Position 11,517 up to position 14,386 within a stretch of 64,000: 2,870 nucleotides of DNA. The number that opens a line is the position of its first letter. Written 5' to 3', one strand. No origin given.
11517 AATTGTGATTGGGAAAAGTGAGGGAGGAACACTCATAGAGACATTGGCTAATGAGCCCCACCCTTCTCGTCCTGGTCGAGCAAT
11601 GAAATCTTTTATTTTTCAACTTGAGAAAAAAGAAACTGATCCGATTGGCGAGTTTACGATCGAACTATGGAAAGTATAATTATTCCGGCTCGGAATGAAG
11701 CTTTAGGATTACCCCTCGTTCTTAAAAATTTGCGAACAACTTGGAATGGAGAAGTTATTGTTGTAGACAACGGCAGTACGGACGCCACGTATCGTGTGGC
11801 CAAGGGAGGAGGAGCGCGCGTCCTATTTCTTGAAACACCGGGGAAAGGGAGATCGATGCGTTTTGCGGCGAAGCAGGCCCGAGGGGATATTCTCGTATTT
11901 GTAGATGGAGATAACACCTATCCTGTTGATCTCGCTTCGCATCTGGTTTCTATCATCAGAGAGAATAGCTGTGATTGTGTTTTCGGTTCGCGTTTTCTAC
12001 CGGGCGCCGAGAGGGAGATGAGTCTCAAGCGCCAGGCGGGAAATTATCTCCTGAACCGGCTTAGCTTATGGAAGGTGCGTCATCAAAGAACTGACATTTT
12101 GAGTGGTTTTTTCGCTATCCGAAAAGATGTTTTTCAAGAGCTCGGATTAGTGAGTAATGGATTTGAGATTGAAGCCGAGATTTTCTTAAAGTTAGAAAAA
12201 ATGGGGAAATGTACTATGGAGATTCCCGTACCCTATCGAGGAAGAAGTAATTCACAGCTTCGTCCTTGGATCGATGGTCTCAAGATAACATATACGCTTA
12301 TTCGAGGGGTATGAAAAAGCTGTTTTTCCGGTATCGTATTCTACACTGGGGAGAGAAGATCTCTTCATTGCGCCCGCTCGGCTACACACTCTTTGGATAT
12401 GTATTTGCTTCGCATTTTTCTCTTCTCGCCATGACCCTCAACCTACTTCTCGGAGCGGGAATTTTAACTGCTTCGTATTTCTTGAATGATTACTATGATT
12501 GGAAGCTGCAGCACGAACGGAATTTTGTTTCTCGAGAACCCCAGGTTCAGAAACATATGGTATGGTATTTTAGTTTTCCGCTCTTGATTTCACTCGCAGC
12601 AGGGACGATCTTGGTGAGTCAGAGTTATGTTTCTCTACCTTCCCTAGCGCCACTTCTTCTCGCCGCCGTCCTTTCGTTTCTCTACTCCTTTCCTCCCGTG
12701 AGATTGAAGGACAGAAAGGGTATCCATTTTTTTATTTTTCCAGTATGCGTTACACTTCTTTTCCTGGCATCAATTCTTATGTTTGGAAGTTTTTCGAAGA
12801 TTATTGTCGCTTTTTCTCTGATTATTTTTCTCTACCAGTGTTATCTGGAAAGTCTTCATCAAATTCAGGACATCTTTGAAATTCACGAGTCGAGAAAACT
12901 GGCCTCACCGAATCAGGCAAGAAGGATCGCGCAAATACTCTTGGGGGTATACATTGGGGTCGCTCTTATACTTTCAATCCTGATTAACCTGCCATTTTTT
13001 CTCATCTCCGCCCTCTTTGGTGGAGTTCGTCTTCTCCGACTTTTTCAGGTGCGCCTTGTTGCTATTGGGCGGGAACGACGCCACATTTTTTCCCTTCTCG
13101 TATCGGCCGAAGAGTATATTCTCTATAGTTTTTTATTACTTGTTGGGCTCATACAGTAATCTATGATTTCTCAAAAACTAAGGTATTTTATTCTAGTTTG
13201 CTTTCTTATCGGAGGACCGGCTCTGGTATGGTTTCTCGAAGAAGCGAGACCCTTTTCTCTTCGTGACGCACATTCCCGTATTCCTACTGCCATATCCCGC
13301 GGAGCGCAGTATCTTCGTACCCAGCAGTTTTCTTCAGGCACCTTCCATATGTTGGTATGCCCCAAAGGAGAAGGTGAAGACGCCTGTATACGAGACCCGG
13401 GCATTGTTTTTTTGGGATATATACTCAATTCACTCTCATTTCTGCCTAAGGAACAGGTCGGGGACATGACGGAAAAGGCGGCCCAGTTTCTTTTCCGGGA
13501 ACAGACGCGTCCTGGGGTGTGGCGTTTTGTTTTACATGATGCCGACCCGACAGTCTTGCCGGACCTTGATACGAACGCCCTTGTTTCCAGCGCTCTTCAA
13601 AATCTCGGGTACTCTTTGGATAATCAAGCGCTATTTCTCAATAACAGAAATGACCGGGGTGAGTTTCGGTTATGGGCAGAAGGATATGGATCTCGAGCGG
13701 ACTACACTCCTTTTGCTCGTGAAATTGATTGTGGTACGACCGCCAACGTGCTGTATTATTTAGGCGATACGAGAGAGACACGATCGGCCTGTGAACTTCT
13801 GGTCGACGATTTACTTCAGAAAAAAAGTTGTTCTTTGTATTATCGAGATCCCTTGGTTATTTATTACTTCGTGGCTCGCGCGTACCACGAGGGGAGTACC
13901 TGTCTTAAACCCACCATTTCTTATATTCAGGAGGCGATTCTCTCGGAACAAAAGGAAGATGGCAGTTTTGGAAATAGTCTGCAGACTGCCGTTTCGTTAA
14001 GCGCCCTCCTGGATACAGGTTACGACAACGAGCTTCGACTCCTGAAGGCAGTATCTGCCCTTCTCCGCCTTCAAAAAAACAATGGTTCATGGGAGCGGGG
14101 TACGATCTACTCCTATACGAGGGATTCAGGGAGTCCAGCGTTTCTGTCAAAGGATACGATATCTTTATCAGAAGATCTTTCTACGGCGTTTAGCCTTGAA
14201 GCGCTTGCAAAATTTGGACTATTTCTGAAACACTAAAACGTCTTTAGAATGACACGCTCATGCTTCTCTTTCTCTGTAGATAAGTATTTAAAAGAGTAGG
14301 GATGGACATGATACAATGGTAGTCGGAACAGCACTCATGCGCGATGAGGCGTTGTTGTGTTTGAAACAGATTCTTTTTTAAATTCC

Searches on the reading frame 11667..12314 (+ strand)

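Call 47: search_protein_families(library=pfam, proteins=[window:11667-12314:+], max_evalue=0.01)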
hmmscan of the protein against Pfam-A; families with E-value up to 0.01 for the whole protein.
window:11667-12314:+ (215 aa): 4 families
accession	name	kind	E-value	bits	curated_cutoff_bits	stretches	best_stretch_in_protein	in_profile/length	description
PF00535.33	Glycos_transf_2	-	3.7e-23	82.7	23.3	1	3-159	1-167/168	Glycosyl transferase family 2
PF13641.12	Glyco_tranf_2_3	-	9.7e-05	22.9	27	1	4-162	5-177/230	Glycosyltransferase like family 2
PF13704.12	Glyco_tranf_2_4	-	0.0085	17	27.5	0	9-83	1-82/98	Glycosyl transferase family 2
PF10111.15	Glyco_tranf_2_2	-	0.0093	15.9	27.3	0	27-98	29-107/276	Glycosyltransferase like family 2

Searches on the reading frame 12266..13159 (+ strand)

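Call 47: search_protein_families(library=pfam, proteins=[window:12266-13159:+], max_evalue=0.01)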
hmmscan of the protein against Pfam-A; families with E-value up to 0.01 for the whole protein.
window:12266-13159:+ (297 aa): 1 family
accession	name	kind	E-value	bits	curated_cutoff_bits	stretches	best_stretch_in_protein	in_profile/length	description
PF01040.23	UbiA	-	1.3e-06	28.3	34.2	1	41-261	5-230/250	UbiA prenyltransferase family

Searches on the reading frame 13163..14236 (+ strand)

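Call 47: search_protein_families(library=pfam, proteins=[window:13163-14236:+], max_evalue=0.01)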
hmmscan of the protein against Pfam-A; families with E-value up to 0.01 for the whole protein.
window:13163-14236:+ (357 aa): 3 families
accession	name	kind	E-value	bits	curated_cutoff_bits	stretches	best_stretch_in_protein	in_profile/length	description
PF13243.12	SQHop_cyclase_C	-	0.00017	21.2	26.1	0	272-314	246-288/319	Squalene-hopene cyclase C-terminal domain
PF01122.25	Cobalamin_bind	-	0.002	17.6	25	1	245-301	205-263/317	Eukaryotic cobalamin-binding protein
PF13249.12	SQHop_cyclase_N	-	0.0021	17.8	26.2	0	254-311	3-65/291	Squalene-hopene cyclase N-terminal domain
